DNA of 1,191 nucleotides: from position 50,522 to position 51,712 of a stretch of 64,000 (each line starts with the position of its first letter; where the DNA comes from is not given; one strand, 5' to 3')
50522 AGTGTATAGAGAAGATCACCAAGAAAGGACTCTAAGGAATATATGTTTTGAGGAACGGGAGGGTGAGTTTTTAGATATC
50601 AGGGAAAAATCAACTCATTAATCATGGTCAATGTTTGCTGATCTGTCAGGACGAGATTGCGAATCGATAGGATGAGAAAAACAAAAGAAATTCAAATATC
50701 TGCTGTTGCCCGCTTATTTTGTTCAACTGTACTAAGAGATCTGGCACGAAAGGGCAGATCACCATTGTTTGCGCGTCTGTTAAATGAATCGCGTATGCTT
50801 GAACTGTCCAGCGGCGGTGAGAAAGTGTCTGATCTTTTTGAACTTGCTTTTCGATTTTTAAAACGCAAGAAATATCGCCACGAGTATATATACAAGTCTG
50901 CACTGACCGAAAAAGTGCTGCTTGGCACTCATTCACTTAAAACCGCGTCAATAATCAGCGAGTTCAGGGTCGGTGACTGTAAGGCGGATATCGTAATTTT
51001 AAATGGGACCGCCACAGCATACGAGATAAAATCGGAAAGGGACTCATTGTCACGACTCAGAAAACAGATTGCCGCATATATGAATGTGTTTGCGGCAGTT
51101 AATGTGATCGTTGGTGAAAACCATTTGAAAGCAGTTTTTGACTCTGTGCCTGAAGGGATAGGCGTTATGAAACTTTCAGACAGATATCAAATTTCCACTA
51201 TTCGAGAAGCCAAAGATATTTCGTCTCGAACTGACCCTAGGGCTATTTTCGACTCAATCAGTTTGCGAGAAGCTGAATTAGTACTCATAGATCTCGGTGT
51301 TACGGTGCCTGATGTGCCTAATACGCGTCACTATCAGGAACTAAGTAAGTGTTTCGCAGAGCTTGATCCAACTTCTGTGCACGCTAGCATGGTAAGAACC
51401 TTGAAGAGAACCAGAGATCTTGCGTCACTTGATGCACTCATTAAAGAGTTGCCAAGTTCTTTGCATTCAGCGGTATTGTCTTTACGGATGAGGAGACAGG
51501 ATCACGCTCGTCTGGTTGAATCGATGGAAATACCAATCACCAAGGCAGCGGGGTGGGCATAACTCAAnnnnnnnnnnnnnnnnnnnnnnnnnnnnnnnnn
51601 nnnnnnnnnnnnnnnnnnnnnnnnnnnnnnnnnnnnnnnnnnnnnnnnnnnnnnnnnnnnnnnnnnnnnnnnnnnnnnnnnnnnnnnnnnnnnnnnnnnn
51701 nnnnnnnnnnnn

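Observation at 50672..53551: Three-gene operon of PD-(D/E)xK (sce7726-like), sce7725/beta-protein-like and zinc-ribbon-RES proteins: candidate undescribed defence/abortive-infection system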

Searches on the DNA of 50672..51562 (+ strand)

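Call 108: search_dna_similar(query=L002:7974-10842:+, collection=ecoli_genomes, mode=distant, max_rows=12)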
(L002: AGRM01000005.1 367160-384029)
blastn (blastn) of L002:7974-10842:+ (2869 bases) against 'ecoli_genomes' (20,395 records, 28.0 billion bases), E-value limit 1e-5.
Records with a match: 19; places in all: 19; records where one place covers at least 80% of the query: 18.
Genomes with a match: 19 of 5426; with a place that covers at least 80% of the query: 18. Places per genome that has any: lowest 1, median 1, highest 1. On chromosomes: 19 places; on plasmids: 0.
Best place of each record, by identity: 95-99% 19.
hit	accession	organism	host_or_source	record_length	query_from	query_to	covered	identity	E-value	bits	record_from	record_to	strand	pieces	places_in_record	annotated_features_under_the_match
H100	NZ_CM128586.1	Escherichia coli strain 300444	Homo sapiens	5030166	1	2869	100%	97.8%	0e+0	4886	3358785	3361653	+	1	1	RES domain-containing protein | sce7725 family protein | sce7726 family protein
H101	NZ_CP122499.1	Escherichia coli strain W409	chicken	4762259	1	2869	100%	97.4%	0e+0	4841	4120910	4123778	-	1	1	RES domain-containing protein | sce7725 family protein | sce7726 family protein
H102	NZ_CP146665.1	Escherichia coli strain MS 115-1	Homo sapiens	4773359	1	2869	100%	97.4%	0e+0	4841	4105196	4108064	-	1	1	RES domain-containing protein | sce7725 family protein | sce7726 family protein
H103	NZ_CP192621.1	Escherichia coli strain LD91-1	Homo sapiens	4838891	1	2869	100%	97.4%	0e+0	4841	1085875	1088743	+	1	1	RES domain-containing protein | sce7725 family protein | sce7726 family protein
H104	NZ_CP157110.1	Escherichia coli strain UTME-9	Sus scrofa domesticus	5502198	1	2869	100%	97.4%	0e+0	4833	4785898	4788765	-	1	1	RES domain-containing protein | sce7725 family protein | sce7726 family protein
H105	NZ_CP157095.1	Escherichia coli strain UTME-12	Sus scrofa domesticus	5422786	1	2869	100%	97.4%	0e+0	4833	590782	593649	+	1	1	RES domain-containing protein | sce7725 family protein | sce7726 family protein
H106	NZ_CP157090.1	Escherichia coli strain UTME-14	Sus scrofa domesticus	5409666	1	2869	100%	97.4%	0e+0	4833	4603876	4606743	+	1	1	RES domain-containing protein | sce7725 family protein | sce7726 family protein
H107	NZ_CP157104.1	Escherichia coli strain UTME-10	Sus scrofa domesticus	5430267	1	2869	100%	97.3%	0e+0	4814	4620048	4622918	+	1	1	RES domain-containing protein | sce7725 family protein | sce7726 family protein | hypothetical protein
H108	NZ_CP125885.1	Escherichia coli strain AHS8C65RI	chicken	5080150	1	2869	100%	97.2%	0e+0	4809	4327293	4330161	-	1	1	RES family NAD+ phosphorylase | sce7725 family protein | sce7726 family protein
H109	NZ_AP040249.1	Escherichia coli strain B1-56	river water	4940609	1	2869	100%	97.2%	0e+0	4809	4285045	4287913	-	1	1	RES family NAD+ phosphorylase | sce7725 family protein | sce7726 family protein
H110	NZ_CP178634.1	Escherichia coli strain VTB96775v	Chicken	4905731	1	2869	100%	97.1%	0e+0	4805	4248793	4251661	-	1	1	RES domain-containing protein | sce7725 family protein | sce7726 family protein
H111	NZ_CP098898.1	Escherichia coli strain CUVET19-1937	Felis catus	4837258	1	2869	100%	97.1%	0e+0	4805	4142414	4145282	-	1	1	RES domain-containing protein | sce7725 family protein | sce7726 family protein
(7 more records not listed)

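Call 109: get_annotated_region(hit=H102, flank=9000)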
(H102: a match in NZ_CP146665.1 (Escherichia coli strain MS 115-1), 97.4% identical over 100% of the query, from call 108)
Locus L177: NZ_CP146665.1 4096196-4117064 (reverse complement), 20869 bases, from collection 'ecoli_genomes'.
description: Escherichia coli strain MS 115-1 chromosome, complete genome
organism: Escherichia coli strain MS 115-1 (NCBI taxid 562)
replicon: chromosome; assembly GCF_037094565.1
host: Homo sapiens; source: Sigmoid Colon; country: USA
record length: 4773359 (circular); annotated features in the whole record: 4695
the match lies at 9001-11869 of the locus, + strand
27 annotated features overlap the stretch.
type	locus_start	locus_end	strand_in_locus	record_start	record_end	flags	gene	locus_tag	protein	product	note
CDS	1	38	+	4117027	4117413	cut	-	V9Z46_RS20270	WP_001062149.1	hypothetical protein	-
CDS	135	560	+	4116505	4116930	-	-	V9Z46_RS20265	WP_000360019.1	hypothetical protein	-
CDS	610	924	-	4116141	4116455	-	-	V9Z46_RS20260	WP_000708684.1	hypothetical protein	-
CDS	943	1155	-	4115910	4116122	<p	-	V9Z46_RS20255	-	hypothetical protein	incomplete; partial in the middle of a contig; missing N-terminus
CDS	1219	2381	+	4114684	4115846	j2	-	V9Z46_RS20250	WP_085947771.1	IS3-like element IS3 family transposase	programmed frameshift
CDS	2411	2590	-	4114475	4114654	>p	-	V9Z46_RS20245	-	hypothetical protein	incomplete; partial in the middle of a contig; missing C-terminus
CDS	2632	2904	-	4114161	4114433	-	-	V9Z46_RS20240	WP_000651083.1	hypothetical protein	-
CDS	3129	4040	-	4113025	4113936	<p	-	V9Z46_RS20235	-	relaxase/mobilization nuclease domain-containing protein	incomplete; partial in the middle of a contig; missing N-terminus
CDS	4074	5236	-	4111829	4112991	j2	-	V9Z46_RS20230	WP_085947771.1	IS3-like element IS3 family transposase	programmed frameshift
CDS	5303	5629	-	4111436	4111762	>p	-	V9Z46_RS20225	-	relaxase/mobilization nuclease domain-containing protein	incomplete; partial in the middle of a contig; missing C-terminus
CDS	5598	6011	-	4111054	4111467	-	-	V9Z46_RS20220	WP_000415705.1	hypothetical protein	-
CDS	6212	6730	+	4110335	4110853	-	-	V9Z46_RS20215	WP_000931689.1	hypothetical protein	-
CDS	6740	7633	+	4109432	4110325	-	-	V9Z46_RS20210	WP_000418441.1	Kiwa anti-phage protein KwaB-like domain-containing protein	-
CDS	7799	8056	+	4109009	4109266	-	-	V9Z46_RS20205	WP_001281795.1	hypothetical protein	-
CDS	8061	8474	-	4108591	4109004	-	-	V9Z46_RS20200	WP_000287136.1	hypothetical protein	-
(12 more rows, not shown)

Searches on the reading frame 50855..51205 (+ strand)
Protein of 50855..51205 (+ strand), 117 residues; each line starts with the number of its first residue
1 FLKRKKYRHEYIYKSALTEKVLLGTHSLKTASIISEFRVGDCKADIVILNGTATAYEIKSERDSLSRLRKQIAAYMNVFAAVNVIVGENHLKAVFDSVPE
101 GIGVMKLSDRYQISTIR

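Call 94: search_solved_structures(query=A7, max_evalue=10, show_alignments=3)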
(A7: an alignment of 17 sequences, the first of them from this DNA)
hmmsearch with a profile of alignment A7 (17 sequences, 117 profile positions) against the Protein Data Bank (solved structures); distinct sequences matched with E-value up to 10: 0.
